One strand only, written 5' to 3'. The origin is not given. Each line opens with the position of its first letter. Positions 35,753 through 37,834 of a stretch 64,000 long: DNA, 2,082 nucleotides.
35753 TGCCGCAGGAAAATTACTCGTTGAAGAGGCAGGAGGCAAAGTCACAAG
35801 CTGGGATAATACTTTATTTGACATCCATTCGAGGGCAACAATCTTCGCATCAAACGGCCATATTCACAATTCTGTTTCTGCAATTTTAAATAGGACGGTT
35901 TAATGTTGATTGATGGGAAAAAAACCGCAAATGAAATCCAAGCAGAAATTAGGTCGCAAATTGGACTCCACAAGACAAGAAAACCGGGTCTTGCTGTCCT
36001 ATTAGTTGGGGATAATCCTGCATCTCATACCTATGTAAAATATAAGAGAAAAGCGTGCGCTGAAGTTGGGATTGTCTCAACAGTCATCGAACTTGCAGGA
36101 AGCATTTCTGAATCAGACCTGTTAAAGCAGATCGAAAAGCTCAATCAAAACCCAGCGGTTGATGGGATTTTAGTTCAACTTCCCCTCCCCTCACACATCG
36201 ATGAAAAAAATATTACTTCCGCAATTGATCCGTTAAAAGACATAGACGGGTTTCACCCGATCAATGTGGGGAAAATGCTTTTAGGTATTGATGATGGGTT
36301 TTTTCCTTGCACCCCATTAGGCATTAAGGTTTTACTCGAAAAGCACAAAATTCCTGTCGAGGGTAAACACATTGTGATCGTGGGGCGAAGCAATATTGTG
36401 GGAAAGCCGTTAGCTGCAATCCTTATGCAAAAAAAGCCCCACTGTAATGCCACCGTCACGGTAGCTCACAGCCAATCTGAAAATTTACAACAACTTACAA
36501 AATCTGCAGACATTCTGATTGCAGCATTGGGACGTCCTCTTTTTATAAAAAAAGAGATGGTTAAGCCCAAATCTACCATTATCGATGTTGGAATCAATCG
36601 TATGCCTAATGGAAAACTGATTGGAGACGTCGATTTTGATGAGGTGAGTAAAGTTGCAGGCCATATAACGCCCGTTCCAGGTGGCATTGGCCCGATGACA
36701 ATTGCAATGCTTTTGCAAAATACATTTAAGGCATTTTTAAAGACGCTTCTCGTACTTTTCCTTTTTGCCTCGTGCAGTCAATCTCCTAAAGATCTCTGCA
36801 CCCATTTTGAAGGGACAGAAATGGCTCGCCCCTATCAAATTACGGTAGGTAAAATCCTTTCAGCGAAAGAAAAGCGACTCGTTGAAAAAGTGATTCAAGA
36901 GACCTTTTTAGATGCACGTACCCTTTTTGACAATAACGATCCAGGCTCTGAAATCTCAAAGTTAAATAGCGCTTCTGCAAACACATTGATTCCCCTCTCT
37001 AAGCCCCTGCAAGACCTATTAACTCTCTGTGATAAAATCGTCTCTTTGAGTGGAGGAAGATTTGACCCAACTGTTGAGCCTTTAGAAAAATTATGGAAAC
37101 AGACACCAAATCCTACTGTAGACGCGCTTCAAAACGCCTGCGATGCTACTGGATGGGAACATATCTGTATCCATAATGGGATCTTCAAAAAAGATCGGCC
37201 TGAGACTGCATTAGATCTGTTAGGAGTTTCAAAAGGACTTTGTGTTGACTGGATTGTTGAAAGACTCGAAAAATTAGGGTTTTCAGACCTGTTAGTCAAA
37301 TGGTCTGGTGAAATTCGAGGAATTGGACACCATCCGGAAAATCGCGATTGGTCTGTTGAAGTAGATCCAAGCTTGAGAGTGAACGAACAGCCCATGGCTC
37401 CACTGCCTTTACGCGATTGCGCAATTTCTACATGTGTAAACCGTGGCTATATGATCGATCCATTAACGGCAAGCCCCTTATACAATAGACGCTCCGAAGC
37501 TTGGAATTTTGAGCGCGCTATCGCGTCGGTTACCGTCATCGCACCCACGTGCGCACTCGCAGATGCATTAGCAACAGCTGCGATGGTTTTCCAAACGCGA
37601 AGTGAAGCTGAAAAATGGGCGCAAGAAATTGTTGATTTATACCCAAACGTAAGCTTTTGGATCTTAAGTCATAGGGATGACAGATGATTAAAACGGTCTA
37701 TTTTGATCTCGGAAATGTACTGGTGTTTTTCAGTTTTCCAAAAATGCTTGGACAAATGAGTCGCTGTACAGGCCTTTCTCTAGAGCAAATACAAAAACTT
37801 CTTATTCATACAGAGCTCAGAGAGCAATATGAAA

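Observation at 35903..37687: Cytoplasmic FolD and periplasmic lipoprotein-type ApbE encoded in one uninterrupted reading frame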

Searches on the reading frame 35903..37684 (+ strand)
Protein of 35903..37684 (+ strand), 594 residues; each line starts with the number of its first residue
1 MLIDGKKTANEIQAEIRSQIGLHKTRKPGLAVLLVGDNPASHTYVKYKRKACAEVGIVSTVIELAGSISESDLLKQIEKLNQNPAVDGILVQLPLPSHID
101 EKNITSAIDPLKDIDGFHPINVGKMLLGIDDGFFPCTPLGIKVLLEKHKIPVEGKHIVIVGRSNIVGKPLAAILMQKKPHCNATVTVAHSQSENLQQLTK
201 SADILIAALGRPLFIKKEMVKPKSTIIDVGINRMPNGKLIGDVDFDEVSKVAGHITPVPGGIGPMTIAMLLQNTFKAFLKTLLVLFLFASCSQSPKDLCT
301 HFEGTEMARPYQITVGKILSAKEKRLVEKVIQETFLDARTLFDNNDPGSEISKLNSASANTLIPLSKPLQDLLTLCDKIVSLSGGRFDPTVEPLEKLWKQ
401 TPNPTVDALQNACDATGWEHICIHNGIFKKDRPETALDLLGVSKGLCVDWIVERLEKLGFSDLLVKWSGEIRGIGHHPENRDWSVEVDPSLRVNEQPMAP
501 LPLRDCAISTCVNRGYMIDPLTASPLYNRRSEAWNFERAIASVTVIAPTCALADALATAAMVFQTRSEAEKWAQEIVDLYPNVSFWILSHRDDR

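Call 3: search_protein_families(library=pfam, proteins=[window:35903-37684:+], max_evalue=0.01)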
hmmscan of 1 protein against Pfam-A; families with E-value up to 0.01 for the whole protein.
window:35903-37684:+ (594 aa): 3 families
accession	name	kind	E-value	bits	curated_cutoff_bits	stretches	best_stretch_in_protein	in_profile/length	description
PF02882.25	THF_DHG_CYH_C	-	8.6e-66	220.6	27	1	118-279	1-157/160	Tetrahydrofolate dehydrogenase/cyclohydrolase, NAD(P)-binding domain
PF02424.20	ApbE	-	1.3e-43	149.9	25.6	1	310-574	4-256/266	ApbE family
PF00763.28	THF_DHG_CYH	-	2.3e-41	141.1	32.8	1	3-115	1-115/115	Tetrahydrofolate dehydrogenase/cyclohydrolase, catalytic domain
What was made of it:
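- On FolD (bifunctional methylene-THF dehydrogenase/cyclohydrolase): 141 and 221 bits, profile coverage 1-115/115 and 1-157/160 (call 3).
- On ApbE/Ftp FAD:protein FMN transferase: 149.9 bits against a cut-off of 25.6, profile 4-256/266 (call 3).
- Checked: Pfam finds THF_DHG_CYH at aa 3-115 (141 bits), THF_DHG_CYH_C at aa 118-279 (221 bits) and ApbE at aa 310-574 (150 bits; cut-off 25.6) (call 3).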

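Call 4: search_protein_families(library=ncbifam, proteins=[window:35903-37684:+], max_evalue=0.01)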
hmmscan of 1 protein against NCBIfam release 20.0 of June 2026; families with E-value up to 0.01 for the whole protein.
window:35903-37684:+ (594 aa): 31 families (the best 25 are shown)
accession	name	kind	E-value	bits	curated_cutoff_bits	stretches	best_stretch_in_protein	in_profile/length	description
NF010781.0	PRK14184.1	equivalog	4.3e-106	354.2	438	1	2-279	3-281/286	bifunctional 5,10-methylene-tetrahydrofolate dehydrogenase/ 5,10-methylene-tetrahydrofolate cyclohydrolase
NF010778.0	PRK14181.1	equivalog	1.9e-104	349.2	503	1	1-280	1-284/287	bifunctional methylenetetrahydrofolate dehydrogenase/methenyltetrahydrofolate cyclohydrolase FolD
NF010787.0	PRK14191.1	equivalog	1.9e-104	348.8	423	1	2-280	3-279/285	bifunctional methylenetetrahydrofolate dehydrogenase/methenyltetrahydrofolate cyclohydrolase FolD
NF010771.0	PRK14174.1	equivalog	2.1e-104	348.8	530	1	1-281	2-292/295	bifunctional 5,10-methylene-tetrahydrofolate dehydrogenase/ 5,10-methylene-tetrahydrofolate cyclohydrolase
NF010786.0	PRK14189.1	subfamily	1.1e-103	346.2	421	1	2-277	5-277/285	bifunctional methylenetetrahydrofolate dehydrogenase/methenyltetrahydrofolate cyclohydrolase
NF010776.0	PRK14179.1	equivalog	1.5e-103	345.9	445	1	2-281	4-281/284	bifunctional methylenetetrahydrofolate dehydrogenase/methenyltetrahydrofolate cyclohydrolase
NF010783.0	PRK14186.1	equivalog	3e-102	341.7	333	1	2-281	4-285/297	bifunctional methylenetetrahydrofolate dehydrogenase/methenyltetrahydrofolate cyclohydrolase FolD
NF010785.0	PRK14188.1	subfamily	8.1e-101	336.9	396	1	2-279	5-287/297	bifunctional methylenetetrahydrofolate dehydrogenase/methenyltetrahydrofolate cyclohydrolase FolD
NF010780.0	PRK14183.1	equivalog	1.6e-100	336.1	480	1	2-277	3-276/283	bifunctional 5,10-methylene-tetrahydrofolate dehydrogenase/ 5,10-methylene-tetrahydrofolate cyclohydrolase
NF008058.0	PRK10792.1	equivalog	1.5e-99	332.6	355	1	2-278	5-279/285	bifunctional methylenetetrahydrofolate dehydrogenase/methenyltetrahydrofolate cyclohydrolase FolD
NF010764.0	PRK14167.1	subfamily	9e-96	320.5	477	1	2-277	4-285/297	bifunctional 5,10-methylene-tetrahydrofolate dehydrogenase/ 5,10-methylene-tetrahydrofolate cyclohydrolase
NF010770.0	PRK14173.1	equivalog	3.1e-95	318.7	411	1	2-279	5-279/287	bifunctional 5,10-methylene-tetrahydrofolate dehydrogenase/ 5,10-methylene-tetrahydrofolate cyclohydrolase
NF010768.0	PRK14171.1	equivalog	2e-94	316.1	514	1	2-283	4-284/288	bifunctional methylenetetrahydrofolate dehydrogenase/methenyltetrahydrofolate cyclohydrolase FolD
NF010782.0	PRK14185.1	equivalog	1e-93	313.9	507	1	2-281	3-290/293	bifunctional methylenetetrahydrofolate dehydrogenase/methenyltetrahydrofolate cyclohydrolase FolD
NF010773.0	PRK14176.1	equivalog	3.5e-93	312.1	437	1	2-277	10-282/287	bifunctional 5,10-methylene-tetrahydrofolate dehydrogenase/ 5,10-methylene-tetrahydrofolate cyclohydrolase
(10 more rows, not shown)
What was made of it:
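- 35903..36742 (+): Complete FolD (aa 1-280). The catalytic Y44-x-x-x-K48, Q92 and D115 are present. The C-terminal helix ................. ends at Lys280. Pfam and NCBIfam (calls 3, 4).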

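Call 5: find_homologous_proteins(query=window:35903-37684:+, max_evalue=1e-10)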
Query window:35903-37684:+ (594 aa): 5184 proteins with E <= 1e-10 among 8000 candidates; the best 120 are listed.
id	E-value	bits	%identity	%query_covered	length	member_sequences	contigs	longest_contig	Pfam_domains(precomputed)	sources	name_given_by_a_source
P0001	0.0e+0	1352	100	100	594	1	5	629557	PF02882.26,PF02424.21,PF00763.29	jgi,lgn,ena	-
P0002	1.7e-273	927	70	100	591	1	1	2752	PF02882.26,PF02424.21,PF00763.29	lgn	-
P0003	4.3e-270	915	68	100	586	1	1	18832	PF02882.26,PF02424.21,PF00763.29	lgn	-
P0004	1.6e-267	907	66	100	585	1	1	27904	PF02882.26,PF02424.21,PF00763.29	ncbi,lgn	-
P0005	2.3e-267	906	67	99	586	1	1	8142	PF02882.26,PF02424.21,PF00763.29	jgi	-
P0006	5.2e-267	905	67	99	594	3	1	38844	PF02882.26,PF02424.21,PF00763.29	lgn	-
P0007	7.1e-267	905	67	100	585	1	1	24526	PF02882.26,PF02424.21,PF00763.29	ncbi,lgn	-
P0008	2.6e-266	903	67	99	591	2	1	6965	PF02882.26,PF02424.21,PF00763.29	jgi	jgi:methylenetetrahydrofolate dehydrogenase (NADP+)/methenyltetrahydrofolate cyclohydrolase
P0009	7.7e-265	898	67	99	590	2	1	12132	PF02882.26,PF02424.21,PF00763.29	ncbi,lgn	-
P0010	5.7e-264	895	67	99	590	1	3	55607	PF02882.26,PF02424.21,PF00763.29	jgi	jgi:methylenetetrahydrofolate dehydrogenase (NADP+) / methenyltetrahydrofolate cyclohydrolase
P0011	9.7e-264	894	66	99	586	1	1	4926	PF02882.26,PF02424.21,PF00763.29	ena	-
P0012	1.1e-263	894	66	100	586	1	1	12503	PF02882.26,PF02424.21,PF00763.29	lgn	-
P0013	2.3e-263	893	66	99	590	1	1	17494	PF02882.26,PF02424.21,PF00763.29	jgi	jgi:methylenetetrahydrofolate dehydrogenase (NADP+)/methenyltetrahydrofolate cyclohydrolase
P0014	6.1e-263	892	66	99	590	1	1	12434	PF02882.26,PF02424.21,PF00763.29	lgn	-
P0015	2.4e-260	883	66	99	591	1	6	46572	PF02882.26,PF02424.21,PF00763.29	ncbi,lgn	-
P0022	8.8e-252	855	63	100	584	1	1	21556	PF02882.26,PF02424.21,PF00763.29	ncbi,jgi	jgi:methylenetetrahydrofolate dehydrogenase (NADP+)/methenyltetrahydrofolate cyclohydrolase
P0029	8.9e-243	825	61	99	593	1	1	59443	PF02882.26,PF02424.21,PF00763.29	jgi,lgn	jgi:methylenetetrahydrofolate dehydrogenase (NADP+)/methenyltetrahydrofolate cyclohydrolase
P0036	4.2e-225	767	58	99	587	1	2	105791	PF02882.26,PF02424.21,PF00763.29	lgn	-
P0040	1.2e-213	729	59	100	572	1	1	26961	PF02882.26,PF02424.21,PF00763.29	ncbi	-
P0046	2.8e-168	579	47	100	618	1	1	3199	PF02882.26,PF02424.21,PF00763.29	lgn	-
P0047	2.9e-165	569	47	99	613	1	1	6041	PF02882.26,PF02424.21,PF00763.29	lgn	-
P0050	1.0e-154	534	43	99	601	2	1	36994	PF02882.26,PF02424.21,PF00763.29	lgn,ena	-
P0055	8.5e-143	495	42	99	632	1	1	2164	PF02882.26,PF02424.21,PF00763.29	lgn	-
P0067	4.5e-96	341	53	51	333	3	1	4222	PF02424.21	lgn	-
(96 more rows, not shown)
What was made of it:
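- About 55 clusters at 42-70% identity have the same three Pfam domains (call 5).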

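Call 22: find_encoding_contigs(protein=P0001, flank=1000, max_places=5)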
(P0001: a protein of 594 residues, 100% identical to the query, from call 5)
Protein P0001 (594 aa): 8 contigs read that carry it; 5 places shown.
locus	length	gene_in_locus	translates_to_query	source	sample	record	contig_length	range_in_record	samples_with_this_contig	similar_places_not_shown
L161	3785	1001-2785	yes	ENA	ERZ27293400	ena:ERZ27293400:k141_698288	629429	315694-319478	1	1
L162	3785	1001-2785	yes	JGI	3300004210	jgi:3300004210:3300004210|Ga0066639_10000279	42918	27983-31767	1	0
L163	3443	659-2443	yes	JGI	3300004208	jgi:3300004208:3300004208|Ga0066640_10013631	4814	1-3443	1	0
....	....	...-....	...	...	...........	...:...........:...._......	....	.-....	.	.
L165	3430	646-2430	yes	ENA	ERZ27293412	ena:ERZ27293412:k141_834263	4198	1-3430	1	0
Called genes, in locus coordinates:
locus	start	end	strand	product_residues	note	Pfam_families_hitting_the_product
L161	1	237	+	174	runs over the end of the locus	-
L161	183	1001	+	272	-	PF00459:Inositol_P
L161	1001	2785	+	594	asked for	PF00763:THF_DHG_CYH, PF02882:THF_DHG_CYH_C, PF02424:ApbE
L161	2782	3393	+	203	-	PF00702:Hydrolase, PF13419:HAD_2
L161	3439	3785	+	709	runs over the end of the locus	PF08206:OB_RNB, PF17876:CSD2, PF00773:RNB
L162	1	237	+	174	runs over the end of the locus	-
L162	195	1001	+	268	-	PF00459:Inositol_P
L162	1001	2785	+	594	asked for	PF00763:THF_DHG_CYH, PF02882:THF_DHG_CYH_C, PF02424:ApbE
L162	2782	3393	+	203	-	PF00702:Hydrolase, PF13419:HAD_2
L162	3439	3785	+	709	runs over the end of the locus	PF08206:OB_RNB, PF17876:CSD2, PF00773:RNB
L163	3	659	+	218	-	?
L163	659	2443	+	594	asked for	PF00763:THF_DHG_CYH, PF02882:THF_DHG_CYH_C, PF02424:ApbE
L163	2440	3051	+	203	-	PF00702:Hydrolase, PF13419:HAD_2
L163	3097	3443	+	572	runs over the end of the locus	?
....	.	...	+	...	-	?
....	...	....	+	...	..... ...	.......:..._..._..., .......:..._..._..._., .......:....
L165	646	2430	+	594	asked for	PF00763:THF_DHG_CYH, PF02882:THF_DHG_CYH_C, PF02424:ApbE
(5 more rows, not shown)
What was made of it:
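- The identical protein occurs on 8 contigs from at least 5 assemblies (call 22). The protein is identical in at least 5 independent assemblies (call 22).
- Tried and rejected: Rejected: identical protein in at least 5 assemblies, and conserved in many diverged homologues (calls 5, 22).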

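Call 23: find_encoding_contigs(protein=P0047, flank=3000, max_places=2)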
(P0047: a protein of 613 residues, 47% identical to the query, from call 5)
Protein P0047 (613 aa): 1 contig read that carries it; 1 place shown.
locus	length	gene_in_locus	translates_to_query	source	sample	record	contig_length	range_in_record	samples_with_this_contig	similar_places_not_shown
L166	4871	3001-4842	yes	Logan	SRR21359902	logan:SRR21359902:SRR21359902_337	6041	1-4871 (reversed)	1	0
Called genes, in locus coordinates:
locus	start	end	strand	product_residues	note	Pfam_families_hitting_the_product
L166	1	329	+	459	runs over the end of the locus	PF03446:NAD_binding_2 (faint), PF03721:UDPG_MGDP_dh_N, PF00984:UDPG_MGDP_dh, PF03720:UDPG_MGDP_dh_C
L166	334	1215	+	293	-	PF00348:polyprenyl_synt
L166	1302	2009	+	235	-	PF02397:Bac_transf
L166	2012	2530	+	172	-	-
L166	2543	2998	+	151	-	-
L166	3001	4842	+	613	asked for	PF00763:THF_DHG_CYH, PF02882:THF_DHG_CYH_C, PF02424:ApbE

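Call 24: find_encoding_contigs(protein=P0050, flank=3000, max_places=2)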
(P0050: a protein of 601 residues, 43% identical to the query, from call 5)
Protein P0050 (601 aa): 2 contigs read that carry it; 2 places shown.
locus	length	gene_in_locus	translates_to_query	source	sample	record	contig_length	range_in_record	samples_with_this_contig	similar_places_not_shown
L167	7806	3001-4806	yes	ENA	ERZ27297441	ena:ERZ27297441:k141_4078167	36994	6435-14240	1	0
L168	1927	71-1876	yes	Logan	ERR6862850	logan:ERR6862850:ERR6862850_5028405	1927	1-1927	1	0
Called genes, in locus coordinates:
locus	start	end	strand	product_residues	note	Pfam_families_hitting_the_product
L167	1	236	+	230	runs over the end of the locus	PF02397:Bac_transf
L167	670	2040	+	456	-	PF05496:RuvB_N, PF00004:AAA, PF00158:Sigma54_activat (faint), PF07728:AAA_5 (weak), PF13191:AAA_16 (faint), PF16193:AAA_assoc_2, PF12002:MgsA_C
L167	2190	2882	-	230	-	-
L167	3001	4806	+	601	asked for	PF00763:THF_DHG_CYH, PF02882:THF_DHG_CYH_C, PF02424:ApbE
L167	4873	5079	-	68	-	-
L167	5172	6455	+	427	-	-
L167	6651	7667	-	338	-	PF02463:SMC_N, PF13175:AAA_15, PF13476:AAA_23, PF13514:AAA_27 (weak), PF13304:AAA_21 (weak)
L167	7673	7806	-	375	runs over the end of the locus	PF00712:DNA_pol3_beta, PF02767:DNA_pol3_beta_2, PF02768:DNA_pol3_beta_3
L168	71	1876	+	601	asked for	PF00763:THF_DHG_CYH, PF02882:THF_DHG_CYH_C, PF02424:ApbE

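Call 25: find_encoding_contigs(protein=P0055, flank=3000, max_places=2)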
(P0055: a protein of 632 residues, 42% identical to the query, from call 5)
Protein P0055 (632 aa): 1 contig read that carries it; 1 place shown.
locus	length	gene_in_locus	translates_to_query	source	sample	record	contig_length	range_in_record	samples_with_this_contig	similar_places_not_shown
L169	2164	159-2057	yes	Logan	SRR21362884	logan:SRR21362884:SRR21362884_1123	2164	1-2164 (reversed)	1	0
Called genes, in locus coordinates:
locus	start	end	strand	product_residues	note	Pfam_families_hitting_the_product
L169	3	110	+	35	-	?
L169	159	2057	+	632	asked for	PF00763:THF_DHG_CYH, PF02882:THF_DHG_CYH_C, PF02424:ApbE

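Call 26: find_encoding_contigs(protein=P0002, flank=1500, max_places=1)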
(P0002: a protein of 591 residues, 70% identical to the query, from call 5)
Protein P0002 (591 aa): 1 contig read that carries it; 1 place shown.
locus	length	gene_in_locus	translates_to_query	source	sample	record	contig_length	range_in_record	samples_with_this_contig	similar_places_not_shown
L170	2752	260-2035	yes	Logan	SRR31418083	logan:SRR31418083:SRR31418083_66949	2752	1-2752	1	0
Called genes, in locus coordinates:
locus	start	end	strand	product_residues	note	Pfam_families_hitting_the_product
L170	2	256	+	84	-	?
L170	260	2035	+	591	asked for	PF00763:THF_DHG_CYH, PF02882:THF_DHG_CYH_C, PF02424:ApbE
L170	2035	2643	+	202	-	PF00702:Hydrolase, PF13419:HAD_2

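Call 27: find_encoding_contigs(protein=P0022, flank=1500, max_places=1)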
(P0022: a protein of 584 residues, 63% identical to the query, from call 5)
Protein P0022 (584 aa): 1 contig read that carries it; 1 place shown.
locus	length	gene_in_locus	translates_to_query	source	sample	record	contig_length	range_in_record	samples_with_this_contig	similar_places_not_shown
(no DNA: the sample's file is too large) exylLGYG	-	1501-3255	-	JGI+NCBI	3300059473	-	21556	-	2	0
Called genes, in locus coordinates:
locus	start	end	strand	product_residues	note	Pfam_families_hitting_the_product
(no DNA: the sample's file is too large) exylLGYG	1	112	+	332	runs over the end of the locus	PF01073:3Beta_HSD, PF01370:Epimerase, PF02719:Polysacc_synt_2, PF04321:RmlD_sub_bind, PF13460:NAD_binding_10 (weak), PF16363:GDP_Man_Dehyd, PF07993:NAD_binding_4 (weak)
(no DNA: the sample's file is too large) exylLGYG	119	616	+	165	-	-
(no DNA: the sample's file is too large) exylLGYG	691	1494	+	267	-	PF00459:Inositol_P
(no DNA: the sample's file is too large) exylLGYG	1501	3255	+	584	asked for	PF00763:THF_DHG_CYH, PF02882:THF_DHG_CYH_C, PF02424:ApbE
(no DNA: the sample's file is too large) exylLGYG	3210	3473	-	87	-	-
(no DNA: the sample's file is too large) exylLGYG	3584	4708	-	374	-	PF01791:DeoC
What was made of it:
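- Tried and rejected: P0022 returned no DNA (call 27).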

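Call 28: find_encoding_contigs(protein=P0029, flank=1500, max_places=1)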
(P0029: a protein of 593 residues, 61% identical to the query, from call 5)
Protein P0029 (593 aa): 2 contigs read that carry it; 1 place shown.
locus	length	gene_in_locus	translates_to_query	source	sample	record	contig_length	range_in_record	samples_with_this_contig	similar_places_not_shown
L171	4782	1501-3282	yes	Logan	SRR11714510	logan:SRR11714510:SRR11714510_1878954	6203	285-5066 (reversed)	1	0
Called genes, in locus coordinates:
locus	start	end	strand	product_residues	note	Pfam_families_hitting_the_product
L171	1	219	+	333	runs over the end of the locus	PF01073:3Beta_HSD, PF01370:Epimerase, PF02719:Polysacc_synt_2, PF04321:RmlD_sub_bind, PF07993:NAD_binding_4 (faint), PF16363:GDP_Man_Dehyd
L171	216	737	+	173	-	-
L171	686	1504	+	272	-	PF00459:Inositol_P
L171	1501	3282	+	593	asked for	PF00763:THF_DHG_CYH, PF02882:THF_DHG_CYH_C, PF02424:ApbE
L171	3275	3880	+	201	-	PF00702:Hydrolase, PF13419:HAD_2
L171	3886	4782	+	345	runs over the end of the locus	PF13302:Acetyltransf_3, PF00583:Acetyltransf_1, PF04229:GrpB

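Call 29: find_encoding_contigs(protein=P0036, flank=1500, max_places=1)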
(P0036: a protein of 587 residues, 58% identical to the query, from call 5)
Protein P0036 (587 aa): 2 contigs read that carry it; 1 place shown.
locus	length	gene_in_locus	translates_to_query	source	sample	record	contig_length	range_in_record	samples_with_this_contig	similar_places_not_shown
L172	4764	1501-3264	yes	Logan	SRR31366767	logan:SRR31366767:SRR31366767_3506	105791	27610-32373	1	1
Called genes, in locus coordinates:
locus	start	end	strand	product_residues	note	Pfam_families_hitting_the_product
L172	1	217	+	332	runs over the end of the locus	PF01073:3Beta_HSD, PF01370:Epimerase, PF02719:Polysacc_synt_2, PF04321:RmlD_sub_bind, PF13460:NAD_binding_10 (weak), PF16363:GDP_Man_Dehyd, PF07993:NAD_binding_4 (weak)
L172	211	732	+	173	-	-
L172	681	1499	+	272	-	PF00459:Inositol_P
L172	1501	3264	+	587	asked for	PF00763:THF_DHG_CYH, PF02882:THF_DHG_CYH_C, PF02424:ApbE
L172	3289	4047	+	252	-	-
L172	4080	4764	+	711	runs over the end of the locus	PF00575:S1 (faint), PF08206:OB_RNB, PF22707:S1CSD-TOTE-2 (weak), PF17876:CSD2, PF00773:RNB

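Call 30: find_encoding_contigs(protein=P0040, flank=1500, max_places=1)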
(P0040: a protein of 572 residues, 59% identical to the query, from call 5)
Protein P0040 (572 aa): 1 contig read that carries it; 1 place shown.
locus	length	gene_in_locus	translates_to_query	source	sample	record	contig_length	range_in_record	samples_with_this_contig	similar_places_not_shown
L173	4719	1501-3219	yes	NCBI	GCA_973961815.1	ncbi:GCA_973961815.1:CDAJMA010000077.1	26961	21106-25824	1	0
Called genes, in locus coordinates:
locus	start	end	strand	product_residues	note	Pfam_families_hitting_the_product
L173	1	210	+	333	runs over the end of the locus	PF01073:3Beta_HSD, PF01370:Epimerase, PF04321:RmlD_sub_bind, PF13460:NAD_binding_10 (weak), PF16363:GDP_Man_Dehyd, PF02719:Polysacc_synt_2, PF07993:NAD_binding_4 (weak)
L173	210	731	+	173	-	-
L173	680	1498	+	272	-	PF00459:Inositol_P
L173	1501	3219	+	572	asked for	PF00763:THF_DHG_CYH, PF02882:THF_DHG_CYH_C, PF02424:ApbE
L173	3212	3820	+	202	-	PF00702:Hydrolase, PF13419:HAD_2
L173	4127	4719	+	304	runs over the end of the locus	-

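Call 31: find_encoding_contigs(protein=P0046, flank=1500, max_places=1)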
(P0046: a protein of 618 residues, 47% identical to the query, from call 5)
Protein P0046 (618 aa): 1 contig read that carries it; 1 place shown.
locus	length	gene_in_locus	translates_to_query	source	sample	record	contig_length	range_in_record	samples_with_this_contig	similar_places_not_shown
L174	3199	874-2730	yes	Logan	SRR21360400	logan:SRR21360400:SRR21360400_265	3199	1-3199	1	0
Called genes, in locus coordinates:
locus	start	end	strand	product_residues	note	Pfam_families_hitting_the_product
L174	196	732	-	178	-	-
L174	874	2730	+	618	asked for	PF00763:THF_DHG_CYH, PF02882:THF_DHG_CYH_C, PF02424:ApbE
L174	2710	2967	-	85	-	-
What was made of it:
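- Two of the other fused lineages (P0046, P0055) are singletons from automated assemblies, and their fusions could be indel errors (calls 25, 31).
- Tried and rejected: The rest were fetched one protein at a time (calls 23-31).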
